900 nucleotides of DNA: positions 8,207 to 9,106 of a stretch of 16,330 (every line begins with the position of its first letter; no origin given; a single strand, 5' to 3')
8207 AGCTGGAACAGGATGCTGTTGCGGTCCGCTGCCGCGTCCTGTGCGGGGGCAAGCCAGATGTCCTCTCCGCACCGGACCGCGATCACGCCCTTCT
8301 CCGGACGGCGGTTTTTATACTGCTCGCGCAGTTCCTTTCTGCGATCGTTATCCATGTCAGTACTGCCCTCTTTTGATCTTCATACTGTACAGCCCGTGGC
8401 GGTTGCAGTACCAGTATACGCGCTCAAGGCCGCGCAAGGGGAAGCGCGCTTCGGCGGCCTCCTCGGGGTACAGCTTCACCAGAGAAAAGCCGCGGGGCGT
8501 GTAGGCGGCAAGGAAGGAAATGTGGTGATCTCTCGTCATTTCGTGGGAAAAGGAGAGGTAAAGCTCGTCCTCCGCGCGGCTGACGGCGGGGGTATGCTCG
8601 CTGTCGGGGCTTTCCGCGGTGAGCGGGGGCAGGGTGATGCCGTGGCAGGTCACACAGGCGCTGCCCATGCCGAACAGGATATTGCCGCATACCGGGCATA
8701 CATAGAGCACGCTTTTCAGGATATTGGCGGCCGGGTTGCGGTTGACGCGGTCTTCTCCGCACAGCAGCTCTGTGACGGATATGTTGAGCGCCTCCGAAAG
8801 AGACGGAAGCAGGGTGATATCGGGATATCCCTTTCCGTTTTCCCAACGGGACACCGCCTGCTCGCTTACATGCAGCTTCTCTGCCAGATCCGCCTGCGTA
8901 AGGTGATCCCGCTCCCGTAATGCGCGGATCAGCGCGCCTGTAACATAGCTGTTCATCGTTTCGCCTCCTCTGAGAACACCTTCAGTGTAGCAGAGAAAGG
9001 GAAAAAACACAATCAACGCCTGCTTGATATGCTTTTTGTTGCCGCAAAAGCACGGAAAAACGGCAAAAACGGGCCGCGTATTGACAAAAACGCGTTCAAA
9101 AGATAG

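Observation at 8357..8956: XRE HTH fused to a complete desulfoferrodoxin-like metal module lacking the catalytic Lys: candidate redox/superoxide-sensing regulator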

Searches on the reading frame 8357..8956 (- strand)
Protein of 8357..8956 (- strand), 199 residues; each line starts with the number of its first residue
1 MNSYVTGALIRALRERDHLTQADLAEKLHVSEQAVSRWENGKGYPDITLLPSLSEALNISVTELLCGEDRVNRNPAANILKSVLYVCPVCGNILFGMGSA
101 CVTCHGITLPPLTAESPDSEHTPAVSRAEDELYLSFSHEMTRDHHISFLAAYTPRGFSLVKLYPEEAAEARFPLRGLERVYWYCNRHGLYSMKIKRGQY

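Call 3: search_protein_families(library=pfam, proteins=[window:8357-8956:-], max_evalue=1)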
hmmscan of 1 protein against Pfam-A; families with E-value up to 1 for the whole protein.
window:8357-8956:- (199 aa): 22 families
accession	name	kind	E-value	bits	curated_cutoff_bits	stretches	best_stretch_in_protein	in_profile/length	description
PF01381.28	HTH_3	-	5.7e-16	58.7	23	1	10-64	1-55/55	Helix-turn-helix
PF13560.12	HTH_31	-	5.4e-11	43.1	27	1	7-63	3-60/64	Helix-turn-helix domain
PF12844.13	HTH_19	-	1.2e-07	31.9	30.2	1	7-69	1-63/64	Helix-turn-helix domain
PF13443.12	HTH_26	-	4e-06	27.4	22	1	12-65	4-58/63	Cro/C1-type HTH DNA-binding domain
PF13412.12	HTH_24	-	3.2e-05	23.9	21.9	1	9-37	8-36/48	Winged helix-turn-helix DNA-binding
PF08279.18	HTH_11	-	0.0001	22.6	25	1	9-37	5-34/55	HTH domain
PF01047.28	MarR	-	0.00084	19.6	24.6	1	9-38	8-37/59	MarR family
PF12802.13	MarR_2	-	0.001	19.7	27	1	9-37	10-39/61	MarR family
PF01880.24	Desulfoferrodox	-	0.0014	19.6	22.2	1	136-191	34-96/98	Desulfoferrodoxin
PF13744.12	HTH_37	-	0.0017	18.6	27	1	9-42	22-55/80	Helix-turn-helix domain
PF13384.12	HTH_23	-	0.0033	17.6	24.6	1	11-38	9-37/50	Homeodomain-like domain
PF15731.11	MqsA_antitoxin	-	0.0045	17.5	30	1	4-50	68-114/131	Antitoxin component of bacterial toxin-antitoxin system, MqsA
PF13404.12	HTH_AsnC-type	-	0.007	16.6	27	1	8-37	7-36/42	AsnC-type helix-turn-helix domain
PF13518.12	HTH_28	-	0.0073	16.8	25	1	10-40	6-34/52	Helix-turn-helix domain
PF15943.11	YdaS_toxin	-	0.01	16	30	1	21-43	11-33/65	Bacterial toxin YdaS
PF14549.12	P22_Cro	-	0.1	12.9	30.2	1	21-39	12-30/60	DNA-binding transcriptional regulator Cro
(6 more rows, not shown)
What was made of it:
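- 8759..8938 (-): XRE/Cro-C1 helix-turn-helix domain (residues 7-66). The recognition helix begins S31-E32-Q33. HTH_3 at E=5.7e-16 (call 3).
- On XRE / Cro-C1 helix-turn-helix regulators (Pfam HTH_3, PF01381): 58.7 bits against a cut-off of 23, E=5.7e-16, residues 10-64 (call 3).
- Checked: HTH_3 matches at E=5.7e-16 (call 3).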

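Call 4: search_protein_families(library=ncbifam, proteins=[window:8357-8956:-], max_evalue=1)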
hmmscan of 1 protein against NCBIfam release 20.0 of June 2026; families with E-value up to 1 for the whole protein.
window:8357-8956:- (199 aa): 25 families
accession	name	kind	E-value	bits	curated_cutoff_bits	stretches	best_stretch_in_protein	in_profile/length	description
NF041951.1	phage_RstR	subfamily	3.1e-11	43.5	80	1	10-72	7-69/108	RstR family transcriptional repressor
TIGR00270.2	TIGR00270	equivalog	1.3e-10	41.3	110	1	8-63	78-133/159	multiprotein bridging factor aMBF1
TIGR03070.1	couple_hipB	subfamily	3.2e-10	39.8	71.65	1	7-59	4-56/58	type II toxin-antitoxin system Y4mF family antitoxin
NF007257.0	PRK09706.1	subfamily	1.4e-08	34.7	101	1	1-75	1-75/135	transcriptional repressor DicA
TIGR03830.1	CxxCG_CxxCG_HTH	subfamily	2.3e-08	33.9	61.8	1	3-45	63-105/127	type II TA system antitoxin MqsA family protein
NF006015.0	PRK08154.1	subfamily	1e-07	31.4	204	1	7-70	32-95/314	anaerobic benzoate catabolism transcriptional regulator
NF047948.1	male_kill_WMK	equivalog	2.7e-07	30.3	300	1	4-73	4-73/300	WO male-killing family protein Wmk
NF052239.1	antitox_spr1629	equivalog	3.8e-07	29.5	335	1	6-61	3-58/377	spr1629 family repressor/antitoxin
TIGR00320.1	dfx_rbo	equivalog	3.7e-06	27.1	146.9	1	84-191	7-123/125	desulfoferrodoxin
NF041575.1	antitoxPezA_Strep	equivalog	1.5e-05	25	290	1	7-70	3-65/158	type II toxin-antitoxin system antitoxin PezA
NF010465.0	PRK13890.1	equivalog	3.1e-05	24.1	96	1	9-69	10-69/121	conjugal transfer protein TrbA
NF003162.0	PRK04140.1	equivalog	0.00011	21.3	263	1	5-63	126-184/317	transcriptional regulator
NF040522.1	VC1465_fam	subfamily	0.00012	22.1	70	1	10-42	1-33/111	VC1465 family Xer recombination activation factor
NF047542.1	telomere_Tap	equivalog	0.00026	19.8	600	1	12-46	24-58/695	telomere-associated protein Tap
NF046032.1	TransRegSlrRBacil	equivalog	0.00038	20.6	250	1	7-68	3-65/149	HTH-type transcriptional regulator SlrR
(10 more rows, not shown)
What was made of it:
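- On Superoxide reductase / desulfoferrodoxin (PF01880, TIGR00320): TIGR00320 scores 27.1 against 146.9 (calls 3, 4).
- Checked: The single sequence scores below the curated cut-offs of Pfam PF01880 (19.6 vs 22.2 bits) and TIGR00320 (27 vs 146.9 bits) (calls 3, 4).
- Scores fall below the curated SOR cut-offs (calls 3, 4).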

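Call 5: search_solved_structures(query=window:8357-8956:-, max_evalue=1, show_alignments=3)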
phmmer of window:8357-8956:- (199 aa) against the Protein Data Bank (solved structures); distinct sequences matched with E-value up to 1: 52.
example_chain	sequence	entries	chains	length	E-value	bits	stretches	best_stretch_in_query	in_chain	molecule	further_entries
1sq8_A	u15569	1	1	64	3.7e-06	30.2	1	6-67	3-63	dh434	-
1y07_A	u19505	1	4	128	9.3e-06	28.9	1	107-192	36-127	desulfoferrodoxin (rbo)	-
9k3w_A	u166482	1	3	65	1e-05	28.7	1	10-64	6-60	Transcriptional regulator, PbsX family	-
1adr_A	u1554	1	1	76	4e-05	26.8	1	1-68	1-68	P22 C2 REPRESSOR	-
2r1j_L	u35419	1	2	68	5.7e-05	26.3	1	1-67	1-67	Repressor protein C2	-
1per_L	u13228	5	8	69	0.00012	25.3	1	10-69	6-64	PROTEIN (434 REPRESSOR) | 434 REPRESSOR | REPRESSOR PROTEIN CI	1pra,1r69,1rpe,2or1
3jxb_C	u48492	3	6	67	0.00021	24.5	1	2-67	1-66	Repressor protein C2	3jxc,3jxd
2mez_A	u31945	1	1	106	0.00023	24.3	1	9-63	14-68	Multiprotein Bridging Factor (MBP-like)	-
8tac_A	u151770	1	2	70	0.00023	24.3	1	8-59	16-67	DBP48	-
1r63_A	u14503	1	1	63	0.00025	24.2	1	10-67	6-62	REPRESSOR PROTEIN FROM BACTERIOPHAGE 434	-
3bs3_A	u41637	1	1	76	0.00029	24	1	15-69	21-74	Putative DNA-binding protein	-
2p5t_A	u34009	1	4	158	0.0004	23.5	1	7-76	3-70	Putative transcriptional regulator PezA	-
1vzg_A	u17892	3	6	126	0.00045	23.4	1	84-190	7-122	DESULFOFERRODOXIN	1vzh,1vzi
2ji2_A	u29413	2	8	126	0.00058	23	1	84-190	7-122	Desulfoferrodoxin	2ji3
2ji1_A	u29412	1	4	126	0.00059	23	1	84-190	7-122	Desulfoferrodoxin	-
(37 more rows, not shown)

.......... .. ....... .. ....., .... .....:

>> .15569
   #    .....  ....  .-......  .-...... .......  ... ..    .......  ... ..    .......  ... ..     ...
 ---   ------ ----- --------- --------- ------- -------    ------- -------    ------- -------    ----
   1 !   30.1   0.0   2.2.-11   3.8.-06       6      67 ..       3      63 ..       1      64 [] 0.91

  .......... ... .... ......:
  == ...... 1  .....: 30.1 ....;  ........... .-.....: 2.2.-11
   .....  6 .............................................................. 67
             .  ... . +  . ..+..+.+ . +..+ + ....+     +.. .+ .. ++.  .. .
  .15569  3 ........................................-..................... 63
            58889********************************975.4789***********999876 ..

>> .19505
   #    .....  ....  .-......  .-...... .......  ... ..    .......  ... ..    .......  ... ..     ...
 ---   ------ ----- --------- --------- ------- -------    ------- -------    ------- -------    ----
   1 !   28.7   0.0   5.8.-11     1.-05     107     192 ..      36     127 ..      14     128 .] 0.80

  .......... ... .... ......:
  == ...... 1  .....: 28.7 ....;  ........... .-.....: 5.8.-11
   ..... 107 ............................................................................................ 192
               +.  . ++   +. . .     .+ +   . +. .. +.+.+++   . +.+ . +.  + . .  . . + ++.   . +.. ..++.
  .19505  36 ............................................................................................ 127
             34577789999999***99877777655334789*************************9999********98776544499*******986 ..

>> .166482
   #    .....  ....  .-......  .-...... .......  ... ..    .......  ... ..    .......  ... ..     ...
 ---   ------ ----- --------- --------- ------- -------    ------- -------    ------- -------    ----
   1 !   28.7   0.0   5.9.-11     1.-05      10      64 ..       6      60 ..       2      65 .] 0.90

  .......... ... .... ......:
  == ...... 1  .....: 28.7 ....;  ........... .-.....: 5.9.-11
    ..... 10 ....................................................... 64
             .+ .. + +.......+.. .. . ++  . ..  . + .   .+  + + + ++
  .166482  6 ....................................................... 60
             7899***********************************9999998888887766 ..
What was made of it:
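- Checked: A single-sequence search hits T. pallidum SOR at E=9e-6 and D. baarsii desulfoferrodoxin at E=4.5e-4 (call 5).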

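Call 9: find_homologous_proteins(query=window:8357-8956:-, max_evalue=0.001)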
Query window:8357-8956:- (199 aa): 7886 proteins with E <= 0.001 among 8000 candidates; the best 120 are listed.
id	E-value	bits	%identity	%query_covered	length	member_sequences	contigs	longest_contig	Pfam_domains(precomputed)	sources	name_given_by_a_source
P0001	7.4e-129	445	98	100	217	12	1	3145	PF12844.14,PF01381.29,PF13560.13,PF13443.13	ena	-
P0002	1.2e-113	396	86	99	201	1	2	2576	PF12844.14,PF01381.29,PF13560.13,PF13443.13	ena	-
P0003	2.6e-70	254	60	97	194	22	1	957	PF01381.29,PF13560.13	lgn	-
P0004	1.2e-69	252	58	97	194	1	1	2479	PF12844.14,PF01381.29,PF13560.13,PF13443.13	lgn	-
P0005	1.3e-69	252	56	97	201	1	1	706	PF12844.14,PF01381.29,PF13560.13,PF13443.13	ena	-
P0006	1.4e-69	252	57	96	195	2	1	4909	PF12844.14,PF01381.29,PF13560.13,PF13443.13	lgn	-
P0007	1.5e-69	252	57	98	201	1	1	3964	PF12844.14,PF01381.29,PF13560.13,PF13443.13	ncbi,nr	ncbi:MAG: XRE family transcriptional regulator [Clostridiales bacterium]|nr:XRE family transcription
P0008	1.7e-69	252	57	98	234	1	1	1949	PF12844.14,PF01381.29,PF13560.13,PF13443.13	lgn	-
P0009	2.7e-69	251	55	98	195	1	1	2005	PF12844.14,PF01381.29,PF13560.13,PF13443.13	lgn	-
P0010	3.0e-69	251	59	97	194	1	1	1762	PF12844.14,PF01381.29,PF13560.13,PF01880.25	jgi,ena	-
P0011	3.8e-69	251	58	97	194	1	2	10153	PF12844.14,PF01381.29,PF13560.13,PF13443.13,PF01880.25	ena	-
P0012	4.4e-69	250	55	98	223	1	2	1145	PF12844.14,PF01381.29,PF13560.13,PF13443.13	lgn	-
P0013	4.9e-69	250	59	97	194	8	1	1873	PF01381.29,PF13560.13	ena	-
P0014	5.4e-69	250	58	97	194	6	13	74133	PF12844.14,PF01381.29,PF13560.13,PF13443.13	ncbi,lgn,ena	-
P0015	6.0e-69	250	56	98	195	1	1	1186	PF12844.14,PF01381.29,PF13560.13,PF13443.13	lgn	-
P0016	6.3e-69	250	57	98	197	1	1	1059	PF12844.14,PF01381.29,PF13560.13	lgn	-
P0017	6.8e-69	250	58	97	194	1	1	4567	PF12844.14,PF01381.29,PF13560.13,PF13443.13,PF01880.25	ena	-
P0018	9.2e-69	249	55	98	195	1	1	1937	PF12844.14,PF01381.29,PF13560.13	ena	-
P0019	9.6e-69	249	56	99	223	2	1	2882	PF12844.14,PF01381.29,PF13560.13,PF13443.13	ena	-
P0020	9.8e-69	249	54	99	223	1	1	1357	PF12844.14,PF01381.29,PF13560.13,PF13443.13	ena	-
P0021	1.7e-68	248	58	98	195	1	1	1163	PF12844.14,PF01381.29,PF13560.13,PF13443.13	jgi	-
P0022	1.7e-68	248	57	97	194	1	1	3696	PF12844.14,PF01381.29,PF07022.20,PF13560.13,PF13443.13,PF01880.25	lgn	-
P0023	1.7e-68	248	57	99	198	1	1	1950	PF12844.14,PF01381.29,PF13560.13,PF13443.13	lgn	-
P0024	1.8e-68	248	57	97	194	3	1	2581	PF12844.14,PF01381.29,PF13560.13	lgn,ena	-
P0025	1.8e-68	248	57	98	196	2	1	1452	PF12844.14,PF01381.29,PF13560.13,PF13443.13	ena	-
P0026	1.9e-68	248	58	97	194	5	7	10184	PF12844.14,PF01381.29,PF13560.13,PF13443.13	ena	-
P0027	2.0e-68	248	59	97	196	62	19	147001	PF12844.14,PF01381.29,PF13560.13,PF13443.13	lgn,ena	-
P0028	2.0e-68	248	57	97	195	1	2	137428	PF12844.14,PF01381.29,PF13560.13,PF13443.13,PF01880.25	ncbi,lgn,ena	-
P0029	2.1e-68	248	58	97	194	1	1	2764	PF12844.14,PF01381.29,PF13560.13,PF01880.25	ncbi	-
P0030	2.6e-68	248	55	97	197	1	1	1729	PF12844.14,PF01381.29,PF13560.13,PF13443.13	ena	-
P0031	2.7e-68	248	58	97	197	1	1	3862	PF12844.14,PF01381.29,PF13560.13,PF13443.13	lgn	-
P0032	2.9e-68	248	57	97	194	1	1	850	PF12844.14,PF01381.29,PF13560.13,PF13443.13,PF01880.25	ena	-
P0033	3.3e-68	247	56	98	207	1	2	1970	PF12844.14,PF01381.29,PF13560.13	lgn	-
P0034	3.6e-68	247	54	99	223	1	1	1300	PF12844.14,PF01381.29,PF13560.13,PF13443.13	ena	-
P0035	3.8e-68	247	58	98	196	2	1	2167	PF12844.14,PF01381.29,PF13560.13,PF13443.13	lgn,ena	-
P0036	3.9e-68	247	58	98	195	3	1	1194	PF12844.14,PF01381.29,PF13560.13,PF01880.25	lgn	-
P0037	3.9e-68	247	56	98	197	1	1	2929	PF12844.14,PF01381.29,PF13560.13,PF13443.13,PF01880.25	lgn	-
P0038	4.4e-68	247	55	97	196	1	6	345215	PF12844.14,PF01381.29,PF13560.13,PF13443.13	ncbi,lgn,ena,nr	ncbi:MAG: helix-turn-helix domain-containing protein [Lachnospiraceae bacterium]|nr:helix-turn-helix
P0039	4.5e-68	247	57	98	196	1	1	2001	PF12844.14,PF01381.29,PF13560.13,PF13443.13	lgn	-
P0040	5.0e-68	247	54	99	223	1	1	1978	PF12844.14,PF01381.29,PF13560.13,PF13443.13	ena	-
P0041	5.3e-68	247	56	98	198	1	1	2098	PF12844.14,PF01381.29,PF13560.13,PF13443.13,PF01880.25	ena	-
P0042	5.6e-68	247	56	97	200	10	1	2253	PF08279.19,PF12844.14,PF01381.29,PF07022.20,PF13560.13,PF13443.13,PF01880.25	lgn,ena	-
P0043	5.9e-68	247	57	98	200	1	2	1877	PF12844.14,PF01381.29,PF13560.13,PF01880.25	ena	-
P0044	6.3e-68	247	56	98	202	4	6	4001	PF12844.14,PF01381.29,PF13560.13,PF13443.13,PF01880.25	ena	-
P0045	6.3e-68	247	54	99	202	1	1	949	PF12844.14,PF01381.29,PF13560.13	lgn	-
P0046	6.5e-68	246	58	97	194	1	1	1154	PF01381.29,PF13560.13,PF01880.25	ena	-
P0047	6.8e-68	246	55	98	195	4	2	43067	PF12844.14,PF01381.29,PF13560.13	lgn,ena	-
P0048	7.4e-68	246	56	99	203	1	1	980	PF08279.19,PF12844.14,PF01381.29,PF13560.13,PF13443.13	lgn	-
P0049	7.9e-68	246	57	98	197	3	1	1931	PF12844.14,PF01381.29,PF13560.13,PF13443.13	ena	-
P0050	8.1e-68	246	56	98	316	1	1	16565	PF12844.14,PF01381.29,PF13560.13,PF13443.13,PF07739.19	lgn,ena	-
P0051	9.0e-68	246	57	97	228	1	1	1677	PF12844.14,PF01381.29,PF13560.13,PF13443.13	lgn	-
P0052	9.4e-68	246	53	99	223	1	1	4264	PF12844.14,PF01381.29,PF13560.13,PF13443.13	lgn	-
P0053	1.1e-67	246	59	98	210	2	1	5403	PF12844.14,PF01381.29,PF13560.13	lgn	-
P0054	1.2e-67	246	54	98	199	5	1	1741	PF12844.14,PF01381.29,PF07022.20,PF13560.13,PF13443.13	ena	-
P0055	1.2e-67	246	56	98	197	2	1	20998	PF12844.14,PF01381.29,PF13560.13,PF13443.13,PF01880.25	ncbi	ncbi:MAG: helix-turn-helix domain-containing protein [Roseburia sp.]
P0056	1.2e-67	246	56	99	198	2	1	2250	PF12844.14,PF01381.29,PF13560.13,PF13443.13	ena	-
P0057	1.2e-67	246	58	98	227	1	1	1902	PF12844.14,PF01381.29,PF13560.13,PF13443.13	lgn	-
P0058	1.3e-67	246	56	98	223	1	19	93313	PF12844.14,PF01381.29,PF13560.13,PF13443.13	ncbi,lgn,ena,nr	ncbi:MAG: helix-turn-helix domain-containing protein [Clostridia bacterium]|nr:helix-turn-helix doma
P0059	1.3e-67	246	56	98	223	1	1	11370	PF12844.14,PF01381.29,PF13560.13,PF13443.13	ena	-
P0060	1.3e-67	246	57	97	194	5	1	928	PF12844.14,PF01381.29,PF13560.13,PF01880.25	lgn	-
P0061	1.3e-67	245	53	99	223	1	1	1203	PF12844.14,PF01381.29,PF13560.13,PF13443.13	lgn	-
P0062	1.4e-67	245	56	97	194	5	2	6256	PF12844.14,PF01381.29,PF13560.13,PF13443.13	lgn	-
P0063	1.7e-67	245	56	96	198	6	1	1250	PF12844.14,PF01381.29,PF13560.13,PF13443.13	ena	-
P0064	1.7e-67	245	58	97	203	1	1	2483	PF12844.14,PF01381.29,PF13560.13,PF13443.13,PF01880.25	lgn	-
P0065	1.8e-67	245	55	98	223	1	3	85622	PF12844.14,PF01381.29,PF13560.13,PF13443.13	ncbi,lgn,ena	-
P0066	1.8e-67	245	56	97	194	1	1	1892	PF01381.29,PF13560.13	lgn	-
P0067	1.8e-67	245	53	99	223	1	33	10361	PF12844.14,PF01381.29,PF13560.13,PF13443.13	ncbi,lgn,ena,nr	ncbi:MAG: helix-turn-helix domain-containing protein [Lachnospiraceae bacterium]|nr:helix-turn-helix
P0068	1.8e-67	245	57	98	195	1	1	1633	PF12844.14,PF01381.29,PF13560.13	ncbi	-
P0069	1.8e-67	245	58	97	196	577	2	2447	PF12844.14,PF01381.29,PF13560.13,PF13443.13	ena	-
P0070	1.9e-67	245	55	98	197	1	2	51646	PF12844.14,PF01381.29,PF13560.13,PF13443.13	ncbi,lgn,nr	ncbi:MAG: helix-turn-helix domain-containing protein [Clostridia bacterium]|nr:helix-turn-helix doma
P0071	1.9e-67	245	58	97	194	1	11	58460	PF12844.14,PF01381.29,PF13560.13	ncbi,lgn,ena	-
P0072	2.0e-67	245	58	97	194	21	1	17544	PF12844.14,PF01381.29,PF13560.13,PF13443.13,PF01880.25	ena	-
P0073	2.1e-67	245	57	98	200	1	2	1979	PF12844.14,PF01381.29,PF13560.13,PF01880.25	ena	-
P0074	2.2e-67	245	55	97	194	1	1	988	PF08279.19,PF12844.14,PF01381.29,PF13560.13,PF13443.13,PF01880.25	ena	-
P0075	2.2e-67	245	55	95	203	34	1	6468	PF12844.14,PF01381.29,PF13560.13,PF13443.13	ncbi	-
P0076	2.4e-67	245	59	97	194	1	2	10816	PF12844.14,PF01381.29,PF15731.12,PF13560.13,PF01880.25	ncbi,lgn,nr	ncbi:MAG: helix-turn-helix domain-containing protein [Eubacteriales bacterium]|nr:helix-turn-helix d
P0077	2.5e-67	245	53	99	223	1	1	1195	PF12844.14,PF01381.29,PF13560.13,PF13443.13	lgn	-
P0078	2.5e-67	245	53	99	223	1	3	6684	PF12844.14,PF01381.29,PF13560.13,PF13443.13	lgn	-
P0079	2.5e-67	245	55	96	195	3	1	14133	PF12844.14,PF01381.29,PF13560.13,PF13443.13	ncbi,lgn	ncbi:MAG: helix-turn-helix domain-containing protein [Acutalibacteraceae bacterium]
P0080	2.6e-67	245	58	97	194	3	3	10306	PF12844.14,PF01381.29,PF13560.13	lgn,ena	-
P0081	2.6e-67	244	57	95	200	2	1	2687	PF12844.14,PF01381.29,PF13560.13,PF13443.13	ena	-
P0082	2.8e-67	244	54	98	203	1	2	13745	PF12844.14,PF01381.29,PF13560.13,PF13443.13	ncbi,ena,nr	ncbi:MAG: helix-turn-helix domain-containing protein [Clostridia bacterium]|nr:helix-turn-helix doma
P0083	2.9e-67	244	54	96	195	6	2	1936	PF12844.14,PF01381.29,PF13560.13,PF13443.13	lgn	-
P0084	3.0e-67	244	56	97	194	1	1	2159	PF12844.14,PF01381.29,PF07022.20,PF13560.13,PF13443.13,PF01880.25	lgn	-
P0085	3.3e-67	244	57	98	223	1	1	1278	PF12844.14,PF01381.29,PF13560.13,PF13443.13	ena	-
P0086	3.5e-67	244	55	99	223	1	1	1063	PF12844.14,PF01381.29,PF13560.13,PF13443.13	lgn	-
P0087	3.7e-67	244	59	97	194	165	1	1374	PF12844.14,PF01381.29,PF13560.13,PF01880.25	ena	-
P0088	3.8e-67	244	54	97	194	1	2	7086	PF12844.14,PF01381.29,PF13560.13,PF13443.13,PF01880.25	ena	-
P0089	3.9e-67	244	57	98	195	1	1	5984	PF12844.14,PF01381.29,PF13560.13,PF13443.13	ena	-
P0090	4.0e-67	244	55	98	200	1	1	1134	PF12844.14,PF01381.29,PF13560.13,PF13443.13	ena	-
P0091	4.2e-67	244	54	98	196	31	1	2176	PF12844.14,PF01381.29,PF13560.13,PF13443.13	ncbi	-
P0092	4.2e-67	244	53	98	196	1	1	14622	PF12844.14,PF01381.29,PF13560.13,PF13443.13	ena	-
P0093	4.3e-67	244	56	97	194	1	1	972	PF01381.29,PF13560.13,PF13443.13,PF01880.25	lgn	-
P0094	4.5e-67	244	57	95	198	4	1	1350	PF13412.13,PF12844.14,PF01381.29,PF13560.13,PF13443.13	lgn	-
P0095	4.6e-67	244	55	97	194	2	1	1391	PF12844.14,PF01381.29,PF13560.13,PF13443.13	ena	-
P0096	4.6e-67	244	54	98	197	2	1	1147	PF12844.14,PF01381.29,PF13560.13,PF13443.13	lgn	-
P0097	4.8e-67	244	54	99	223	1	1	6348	PF12844.14,PF01381.29,PF13560.13,PF13443.13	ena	-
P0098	4.8e-67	244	53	99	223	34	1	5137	PF12844.14,PF01381.29,PF13560.13,PF13443.13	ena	-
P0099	5.0e-67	244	58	97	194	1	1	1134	PF12844.14,PF01381.29,PF13560.13,PF01880.25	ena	-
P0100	5.2e-67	244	53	99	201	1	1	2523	PF12844.14,PF01381.29,PF13560.13,PF13443.13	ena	-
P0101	5.4e-67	243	53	99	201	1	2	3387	PF12844.14,PF01381.29,PF13560.13,PF13443.13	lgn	-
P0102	5.4e-67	243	53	99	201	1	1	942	PF12844.14,PF01381.29,PF13560.13,PF13443.13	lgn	-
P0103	5.4e-67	243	55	98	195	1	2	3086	PF12844.14,PF01381.29,PF13560.13,PF13443.13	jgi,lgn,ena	-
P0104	5.6e-67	243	55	98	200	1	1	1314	PF12844.14,PF01381.29,PF13560.13,PF13443.13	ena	-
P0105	5.7e-67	243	56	98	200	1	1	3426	PF12844.14,PF01381.29,PF13560.13,PF01880.25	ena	-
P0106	5.7e-67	243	56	98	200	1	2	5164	PF12844.14,PF01381.29,PF13560.13,PF01880.25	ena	-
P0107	5.7e-67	243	54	98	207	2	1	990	PF12844.14,PF01381.29,PF07022.20,PF13560.13,PF13443.13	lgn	-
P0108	5.8e-67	243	56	98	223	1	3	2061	PF12844.14,PF01381.29,PF13560.13,PF13443.13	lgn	-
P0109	6.3e-67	243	55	95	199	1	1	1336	PF12844.14,PF01381.29,PF13560.13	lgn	-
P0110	6.6e-67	243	55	97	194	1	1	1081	PF12844.14,PF01381.29,PF13560.13,PF13443.13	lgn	-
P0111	6.7e-67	243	55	99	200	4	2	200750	PF12844.14,PF01381.29,PF13560.13,PF13443.13,PF01880.25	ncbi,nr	ncbi:MAG: helix-turn-helix domain-containing protein [Clostridia bacterium]|nr:helix-turn-helix doma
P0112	6.9e-67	243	55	99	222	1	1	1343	PF12844.14,PF01381.29,PF13560.13,PF13443.13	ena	-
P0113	6.9e-67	243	58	97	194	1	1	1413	PF12844.14,PF01381.29,PF13560.13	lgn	-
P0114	6.9e-67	243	57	97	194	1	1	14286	PF12844.14,PF01381.29,PF13560.13,PF01880.25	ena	-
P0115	7.5e-67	243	55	99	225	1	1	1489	PF12844.14,PF01381.29,PF13560.13,PF13443.13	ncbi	-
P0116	7.6e-67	243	58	97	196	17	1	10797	PF12844.14,PF01381.29,PF13560.13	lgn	-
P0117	7.7e-67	243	55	98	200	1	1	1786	PF12844.14,PF01381.29,PF13560.13,PF13443.13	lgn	-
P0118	8.0e-67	243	55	99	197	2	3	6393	PF12844.14,PF01381.29,PF13560.13,PF13443.13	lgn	-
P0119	8.3e-67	243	54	100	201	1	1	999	PF12844.14,PF01381.29,PF13560.13,PF13443.13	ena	-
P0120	8.5e-67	243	58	97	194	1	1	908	PF12844.14,PF01381.29,PF13560.13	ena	-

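Call 16: find_encoding_contigs(protein=window:8357-8956:-, flank=10000, max_places=4)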
Protein window:8357-8956:- (199 aa): 1 contig read that carries it; 1 place shown.
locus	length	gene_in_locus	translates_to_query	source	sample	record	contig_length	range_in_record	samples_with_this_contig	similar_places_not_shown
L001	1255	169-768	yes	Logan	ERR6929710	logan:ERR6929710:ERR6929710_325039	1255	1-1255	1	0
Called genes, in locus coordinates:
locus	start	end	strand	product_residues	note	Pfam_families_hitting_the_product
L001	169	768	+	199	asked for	PF12844:HTH_19, PF13560:HTH_31, PF01381:HTH_3, PF13443:HTH_26 (weak)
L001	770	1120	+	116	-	-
